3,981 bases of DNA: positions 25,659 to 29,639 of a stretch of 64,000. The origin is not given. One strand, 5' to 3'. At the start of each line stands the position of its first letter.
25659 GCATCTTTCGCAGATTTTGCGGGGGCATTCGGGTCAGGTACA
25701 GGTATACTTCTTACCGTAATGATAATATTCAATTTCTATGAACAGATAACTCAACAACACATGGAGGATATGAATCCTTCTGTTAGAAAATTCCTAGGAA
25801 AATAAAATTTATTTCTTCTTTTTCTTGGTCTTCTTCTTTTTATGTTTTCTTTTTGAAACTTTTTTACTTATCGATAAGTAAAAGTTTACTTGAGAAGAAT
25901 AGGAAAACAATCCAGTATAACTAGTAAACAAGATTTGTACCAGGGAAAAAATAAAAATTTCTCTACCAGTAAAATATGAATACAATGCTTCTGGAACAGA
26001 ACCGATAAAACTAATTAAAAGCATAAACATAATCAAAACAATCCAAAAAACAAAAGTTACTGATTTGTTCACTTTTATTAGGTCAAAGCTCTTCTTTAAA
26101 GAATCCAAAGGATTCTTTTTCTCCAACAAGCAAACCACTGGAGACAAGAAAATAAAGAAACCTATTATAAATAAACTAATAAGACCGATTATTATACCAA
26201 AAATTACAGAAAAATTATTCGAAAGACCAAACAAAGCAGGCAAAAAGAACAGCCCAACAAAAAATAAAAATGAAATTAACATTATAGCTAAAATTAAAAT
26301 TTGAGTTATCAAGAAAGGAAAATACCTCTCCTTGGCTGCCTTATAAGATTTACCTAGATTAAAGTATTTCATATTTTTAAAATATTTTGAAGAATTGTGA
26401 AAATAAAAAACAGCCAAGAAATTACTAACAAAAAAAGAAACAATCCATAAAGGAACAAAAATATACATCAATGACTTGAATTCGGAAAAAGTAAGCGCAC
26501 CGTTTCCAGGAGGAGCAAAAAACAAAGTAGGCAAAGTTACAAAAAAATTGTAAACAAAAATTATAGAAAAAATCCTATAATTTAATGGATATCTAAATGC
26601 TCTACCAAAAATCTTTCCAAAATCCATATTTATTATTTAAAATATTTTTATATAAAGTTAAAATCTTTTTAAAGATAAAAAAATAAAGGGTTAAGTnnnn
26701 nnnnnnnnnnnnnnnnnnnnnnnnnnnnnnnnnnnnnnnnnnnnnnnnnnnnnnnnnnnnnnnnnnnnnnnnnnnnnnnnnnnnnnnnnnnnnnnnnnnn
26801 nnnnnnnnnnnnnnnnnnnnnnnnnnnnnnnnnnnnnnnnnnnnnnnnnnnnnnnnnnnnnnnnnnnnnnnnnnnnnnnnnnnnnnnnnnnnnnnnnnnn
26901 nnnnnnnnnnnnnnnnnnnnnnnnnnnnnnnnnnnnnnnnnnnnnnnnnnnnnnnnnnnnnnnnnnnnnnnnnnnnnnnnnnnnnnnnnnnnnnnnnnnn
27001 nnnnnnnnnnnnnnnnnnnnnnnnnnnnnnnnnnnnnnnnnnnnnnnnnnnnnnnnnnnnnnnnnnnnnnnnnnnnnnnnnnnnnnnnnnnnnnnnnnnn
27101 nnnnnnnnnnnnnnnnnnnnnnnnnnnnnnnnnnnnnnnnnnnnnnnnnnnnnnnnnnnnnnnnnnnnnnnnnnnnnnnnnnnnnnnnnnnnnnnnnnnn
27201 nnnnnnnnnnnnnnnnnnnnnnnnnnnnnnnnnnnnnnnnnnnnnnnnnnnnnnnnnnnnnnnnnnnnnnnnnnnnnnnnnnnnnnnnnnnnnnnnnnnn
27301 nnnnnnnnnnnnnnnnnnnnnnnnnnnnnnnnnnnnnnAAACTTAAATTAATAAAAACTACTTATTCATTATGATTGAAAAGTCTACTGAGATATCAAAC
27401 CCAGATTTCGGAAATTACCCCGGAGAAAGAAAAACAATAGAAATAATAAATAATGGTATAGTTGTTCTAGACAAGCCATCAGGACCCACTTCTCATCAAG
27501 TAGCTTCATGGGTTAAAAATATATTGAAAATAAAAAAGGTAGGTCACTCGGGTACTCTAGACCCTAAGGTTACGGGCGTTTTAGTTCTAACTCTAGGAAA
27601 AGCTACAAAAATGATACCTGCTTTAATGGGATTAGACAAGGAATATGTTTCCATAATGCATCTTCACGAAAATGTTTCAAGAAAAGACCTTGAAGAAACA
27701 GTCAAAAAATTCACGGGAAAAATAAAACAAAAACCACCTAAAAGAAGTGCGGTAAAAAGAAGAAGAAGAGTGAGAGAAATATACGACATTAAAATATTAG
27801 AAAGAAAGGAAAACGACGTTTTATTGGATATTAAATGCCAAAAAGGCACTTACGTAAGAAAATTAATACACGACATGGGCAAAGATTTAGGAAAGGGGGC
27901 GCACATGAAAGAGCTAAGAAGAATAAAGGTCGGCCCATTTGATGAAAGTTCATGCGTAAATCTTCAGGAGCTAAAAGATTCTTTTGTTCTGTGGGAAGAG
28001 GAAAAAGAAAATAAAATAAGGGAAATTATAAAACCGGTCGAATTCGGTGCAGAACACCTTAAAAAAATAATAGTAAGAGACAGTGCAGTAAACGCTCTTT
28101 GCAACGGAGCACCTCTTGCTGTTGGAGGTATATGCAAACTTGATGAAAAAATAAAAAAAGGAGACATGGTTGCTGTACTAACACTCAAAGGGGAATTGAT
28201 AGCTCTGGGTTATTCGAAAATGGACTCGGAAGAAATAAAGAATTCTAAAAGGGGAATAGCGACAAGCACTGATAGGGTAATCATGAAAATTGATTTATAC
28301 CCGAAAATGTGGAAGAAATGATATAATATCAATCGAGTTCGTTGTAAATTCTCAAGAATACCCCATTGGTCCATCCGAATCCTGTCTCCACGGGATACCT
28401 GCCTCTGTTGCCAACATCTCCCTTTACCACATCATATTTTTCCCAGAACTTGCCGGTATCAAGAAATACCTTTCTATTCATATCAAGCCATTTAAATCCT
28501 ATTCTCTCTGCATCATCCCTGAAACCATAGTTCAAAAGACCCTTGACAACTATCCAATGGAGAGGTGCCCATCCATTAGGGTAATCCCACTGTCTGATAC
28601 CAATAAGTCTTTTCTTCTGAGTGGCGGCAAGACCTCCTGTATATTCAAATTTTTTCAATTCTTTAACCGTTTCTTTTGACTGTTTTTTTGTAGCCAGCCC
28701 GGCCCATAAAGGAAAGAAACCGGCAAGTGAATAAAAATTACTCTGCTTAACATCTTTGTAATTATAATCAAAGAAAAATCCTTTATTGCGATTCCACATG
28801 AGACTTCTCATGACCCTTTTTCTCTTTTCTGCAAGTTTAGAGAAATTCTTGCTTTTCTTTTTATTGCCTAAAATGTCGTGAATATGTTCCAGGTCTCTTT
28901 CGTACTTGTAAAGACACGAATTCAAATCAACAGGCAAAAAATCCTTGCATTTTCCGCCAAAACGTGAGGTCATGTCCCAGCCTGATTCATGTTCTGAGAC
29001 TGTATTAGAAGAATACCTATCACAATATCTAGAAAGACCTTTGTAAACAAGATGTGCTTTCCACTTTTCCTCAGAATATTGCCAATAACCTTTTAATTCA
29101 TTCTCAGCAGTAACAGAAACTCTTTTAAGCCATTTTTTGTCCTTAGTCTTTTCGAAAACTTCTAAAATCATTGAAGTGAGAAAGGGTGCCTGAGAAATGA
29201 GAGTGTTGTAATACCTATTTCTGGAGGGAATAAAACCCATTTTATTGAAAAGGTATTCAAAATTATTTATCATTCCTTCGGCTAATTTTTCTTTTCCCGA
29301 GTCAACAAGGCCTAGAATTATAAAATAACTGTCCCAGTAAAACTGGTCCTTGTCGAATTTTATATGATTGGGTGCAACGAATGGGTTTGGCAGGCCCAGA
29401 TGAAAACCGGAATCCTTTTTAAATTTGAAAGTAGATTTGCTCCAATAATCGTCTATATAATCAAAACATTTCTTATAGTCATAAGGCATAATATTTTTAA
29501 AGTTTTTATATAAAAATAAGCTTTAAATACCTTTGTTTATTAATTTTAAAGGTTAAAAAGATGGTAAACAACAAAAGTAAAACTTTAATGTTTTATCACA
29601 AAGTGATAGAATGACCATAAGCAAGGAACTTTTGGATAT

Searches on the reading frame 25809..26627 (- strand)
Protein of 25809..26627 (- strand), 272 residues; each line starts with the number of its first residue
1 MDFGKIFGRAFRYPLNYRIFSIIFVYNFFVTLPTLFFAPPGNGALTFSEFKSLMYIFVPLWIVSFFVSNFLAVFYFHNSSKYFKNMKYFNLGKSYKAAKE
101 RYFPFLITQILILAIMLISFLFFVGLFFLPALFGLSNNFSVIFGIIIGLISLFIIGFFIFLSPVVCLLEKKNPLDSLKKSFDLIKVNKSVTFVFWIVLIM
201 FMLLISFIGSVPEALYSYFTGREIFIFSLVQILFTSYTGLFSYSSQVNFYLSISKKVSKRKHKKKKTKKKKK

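Call 18: search_protein_families(library=pfam, proteins=[window:25809-26627:-])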
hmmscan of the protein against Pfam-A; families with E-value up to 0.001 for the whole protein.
window:25809-26627:- (272 aa): 1 family
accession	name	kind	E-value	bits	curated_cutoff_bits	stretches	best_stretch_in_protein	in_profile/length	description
PF25231.1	DUF7847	-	0.00017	21.4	28.7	1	94-209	76-200/252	Domain of unknown function (DUF7847)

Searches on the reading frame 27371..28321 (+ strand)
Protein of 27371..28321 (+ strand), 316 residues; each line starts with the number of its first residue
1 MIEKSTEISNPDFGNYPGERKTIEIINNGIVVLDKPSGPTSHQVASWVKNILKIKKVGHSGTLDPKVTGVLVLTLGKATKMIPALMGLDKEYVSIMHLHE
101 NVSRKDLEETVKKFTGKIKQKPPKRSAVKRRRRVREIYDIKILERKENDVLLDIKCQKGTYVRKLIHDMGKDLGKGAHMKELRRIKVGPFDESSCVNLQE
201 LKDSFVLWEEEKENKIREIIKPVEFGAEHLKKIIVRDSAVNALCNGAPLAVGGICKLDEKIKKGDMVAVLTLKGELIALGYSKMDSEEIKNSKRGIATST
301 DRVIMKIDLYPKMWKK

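Call 18: search_protein_families(library=pfam, proteins=[window:27371-28321:+])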
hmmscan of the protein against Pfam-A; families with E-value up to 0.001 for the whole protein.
window:27371-28321:+ (316 aa): 5 families
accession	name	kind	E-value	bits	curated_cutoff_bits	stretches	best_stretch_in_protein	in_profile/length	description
PF01509.24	TruB_N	-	1.6e-29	103.6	27.3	1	49-162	1-149/149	TruB family pseudouridylate synthase (N terminal domain)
PF16198.10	TruB_C_2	-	1.1e-22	80.3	29.3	1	163-224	1-62/66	tRNA pseudouridylate synthase B C-terminal domain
PF01472.26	PUA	-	4.9e-22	78.1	24.8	1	231-304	1-74/74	PUA domain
PF21238.2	Pus10_C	-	3.8e-10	40.1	27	1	89-170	123-207/232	Pus10, C-terminal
PF08068.17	DKCLD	-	5.8e-10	39.5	27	1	2-44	15-57/58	DKCLD (NUC011) domain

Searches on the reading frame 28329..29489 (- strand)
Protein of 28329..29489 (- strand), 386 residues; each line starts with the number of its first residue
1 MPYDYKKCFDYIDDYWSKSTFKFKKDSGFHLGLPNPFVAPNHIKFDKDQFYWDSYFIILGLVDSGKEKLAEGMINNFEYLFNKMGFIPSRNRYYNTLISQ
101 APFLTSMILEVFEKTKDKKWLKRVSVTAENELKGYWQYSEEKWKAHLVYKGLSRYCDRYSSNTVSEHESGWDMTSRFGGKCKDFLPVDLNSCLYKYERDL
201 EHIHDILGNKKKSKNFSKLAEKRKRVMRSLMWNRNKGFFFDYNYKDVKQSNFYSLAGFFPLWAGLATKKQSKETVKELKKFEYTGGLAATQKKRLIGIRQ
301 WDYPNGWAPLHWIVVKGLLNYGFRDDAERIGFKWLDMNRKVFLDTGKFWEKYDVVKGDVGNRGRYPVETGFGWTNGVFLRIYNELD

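Call 18: search_protein_families(library=pfam, proteins=[window:28329-29489:-])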
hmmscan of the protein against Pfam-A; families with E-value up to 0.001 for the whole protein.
window:28329-29489:- (386 aa): 2 families
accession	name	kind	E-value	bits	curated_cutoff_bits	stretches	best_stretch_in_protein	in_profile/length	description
PF01204.24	Trehalase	-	4.6e-91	306.7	21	2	162-382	284-508/512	Trehalase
PF22422.2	MGH1-like_GH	-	2.3e-21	77.2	27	1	49-374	4-356/356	Mannosylglycerate hydrolase MGH1-like glycoside hydrolase domain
